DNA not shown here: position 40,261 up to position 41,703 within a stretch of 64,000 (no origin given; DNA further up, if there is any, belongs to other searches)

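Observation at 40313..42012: An AT-rich Fic islet is inserted at the 3' end of the gltP-type symporter gene, with a diverged duplicate of the gene's last ~70 bp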

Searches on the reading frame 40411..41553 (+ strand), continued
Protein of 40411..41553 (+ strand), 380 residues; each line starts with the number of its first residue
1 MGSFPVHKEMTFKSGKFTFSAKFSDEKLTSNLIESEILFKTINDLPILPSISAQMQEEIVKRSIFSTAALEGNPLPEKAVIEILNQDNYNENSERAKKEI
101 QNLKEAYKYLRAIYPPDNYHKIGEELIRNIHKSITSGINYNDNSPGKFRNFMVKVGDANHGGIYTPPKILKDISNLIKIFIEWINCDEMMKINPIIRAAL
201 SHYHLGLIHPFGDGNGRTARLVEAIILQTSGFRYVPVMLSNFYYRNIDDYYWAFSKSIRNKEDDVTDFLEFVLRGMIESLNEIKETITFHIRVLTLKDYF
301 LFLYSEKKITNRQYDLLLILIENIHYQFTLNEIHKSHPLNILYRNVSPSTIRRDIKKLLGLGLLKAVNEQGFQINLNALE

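Call 27: search_protein_families(library=padloc, proteins=[window:40411-41553:+], max_evalue=1)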
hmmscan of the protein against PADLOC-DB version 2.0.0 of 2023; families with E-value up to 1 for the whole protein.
window:40411-41553:+ (380 aa): 8 families
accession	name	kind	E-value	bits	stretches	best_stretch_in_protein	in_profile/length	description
PDLC03963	SoFic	-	3.8e-47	159.4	1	24-370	21-343/361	-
PDLC04840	PDC-S04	-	8.5e-13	46.5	1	57-222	9-169/227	-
PDLC04839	PDC-S04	-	1.4e-12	45.7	1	88-262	27-191/205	-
PDLC04836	PDC-S04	-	2e-11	41.6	1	64-249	30-211/244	-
PDLC04837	PDC-S04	-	3.8e-09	34.2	1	55-222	21-178/234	-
PDLC04966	PDC-S24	-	4.6e-09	33.7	1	107-250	217-361/497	-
PDLC04838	PDC-S04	-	4e-05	21.5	1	145-232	83-167/209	-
PDLC05078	PDC-S72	-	0.003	14.7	1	205-316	183-294/377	-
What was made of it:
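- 40411..41553 (+): Class II Fic (SoFic-type) AMPylase gene, 380 aa. Inhibitory motif TAALEGN at 40609-40629; active-site motif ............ at 41035-41070. PADLOC SoFic E 3.8e-47 over residues 24-370 (call 27).
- On Class II Fic / SoFic-type defence protein: PADLOC SoFic E 3.8e-47 covers 24-370 of 380 aa (call 27).
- The PADLOC SoFic match is full length (call 27).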

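Call 56: find_related_loci(query=window:40411-41553:+, collection=viral_contigs, flank=4000)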
Query window:40411-41553:+ (380 aa) in viral_contigs; peptide patterns used: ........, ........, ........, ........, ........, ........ (x = any residue, [..] = any of these).
9 stretches matched a pattern, but none encodes a relative of the query by tblastn (E <= 1e-3).

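Call 60: find_encoding_contigs(protein=P0002, flank=3000, max_places=3)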
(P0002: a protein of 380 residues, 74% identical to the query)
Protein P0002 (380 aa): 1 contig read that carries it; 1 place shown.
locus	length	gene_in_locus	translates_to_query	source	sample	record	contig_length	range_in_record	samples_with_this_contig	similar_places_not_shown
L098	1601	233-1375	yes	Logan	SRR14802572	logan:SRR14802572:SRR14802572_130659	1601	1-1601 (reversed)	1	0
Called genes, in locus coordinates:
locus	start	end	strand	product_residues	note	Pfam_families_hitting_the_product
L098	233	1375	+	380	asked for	PF02661:Fic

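Call 61: find_encoding_contigs(protein=P0008, flank=5000, max_places=3)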
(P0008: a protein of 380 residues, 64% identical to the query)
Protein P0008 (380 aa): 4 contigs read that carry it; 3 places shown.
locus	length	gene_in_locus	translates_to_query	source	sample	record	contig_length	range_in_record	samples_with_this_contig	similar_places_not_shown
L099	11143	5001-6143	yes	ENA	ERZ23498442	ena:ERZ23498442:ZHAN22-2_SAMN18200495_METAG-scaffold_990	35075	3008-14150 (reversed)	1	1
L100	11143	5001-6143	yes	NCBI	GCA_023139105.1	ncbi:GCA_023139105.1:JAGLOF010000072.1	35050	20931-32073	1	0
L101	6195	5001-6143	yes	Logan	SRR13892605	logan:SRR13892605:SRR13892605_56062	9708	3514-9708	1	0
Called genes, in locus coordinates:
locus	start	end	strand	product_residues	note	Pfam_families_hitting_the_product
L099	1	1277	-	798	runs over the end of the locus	PF14498:Glyco_hyd_65N_2, PF22124:Glyco_hydro_95_cat, PF21307:Glyco_hydro_95_C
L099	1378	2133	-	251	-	-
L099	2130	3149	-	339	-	PF01408:GFO_IDH_MocA, PF02894:GFO_IDH_MocA_C, PF22725:GFO_IDH_MocA_C3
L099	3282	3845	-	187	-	-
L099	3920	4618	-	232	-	-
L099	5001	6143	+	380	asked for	PF02661:Fic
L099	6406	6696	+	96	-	PF02604:PhdYeFM_antitox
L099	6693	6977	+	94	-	PF05016:ParE_toxin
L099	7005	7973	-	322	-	PF00930:DPPIV_N (faint), PF26549:Tricorn_N, PF07676:PD40 (weak), PF26550:Tricorn_2nd (weak)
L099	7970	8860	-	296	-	PF01557:FAA_hydrolase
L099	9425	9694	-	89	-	PF02604:PhdYeFM_antitox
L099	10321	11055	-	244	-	PF00005:ABC_tran, PF02463:SMC_N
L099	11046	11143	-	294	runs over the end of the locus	PF02653:BPD_transp_2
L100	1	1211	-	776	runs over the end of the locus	PF14498:Glyco_hyd_65N_2, PF22124:Glyco_hydro_95_cat, PF21307:Glyco_hydro_95_C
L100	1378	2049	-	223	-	-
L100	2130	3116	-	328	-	PF01408:GFO_IDH_MocA, PF22725:GFO_IDH_MocA_C3, PF02894:GFO_IDH_MocA_C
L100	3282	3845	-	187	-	-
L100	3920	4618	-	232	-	-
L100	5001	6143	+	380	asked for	PF02661:Fic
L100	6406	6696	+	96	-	PF02604:PhdYeFM_antitox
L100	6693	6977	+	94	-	PF05016:ParE_toxin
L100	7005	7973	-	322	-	PF00930:DPPIV_N (faint), PF26549:Tricorn_N, PF07676:PD40 (weak), PF26550:Tricorn_2nd (weak)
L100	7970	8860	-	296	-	PF01557:FAA_hydrolase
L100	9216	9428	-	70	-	PF05016:ParE_toxin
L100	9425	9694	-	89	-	PF02604:PhdYeFM_antitox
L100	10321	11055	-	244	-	PF00005:ABC_tran, PF02463:SMC_N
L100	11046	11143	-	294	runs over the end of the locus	PF02653:BPD_transp_2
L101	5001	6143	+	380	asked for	PF02661:Fic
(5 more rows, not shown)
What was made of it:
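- Fic sits next to a Phd/ParE pair in L099/L100 (call 61).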
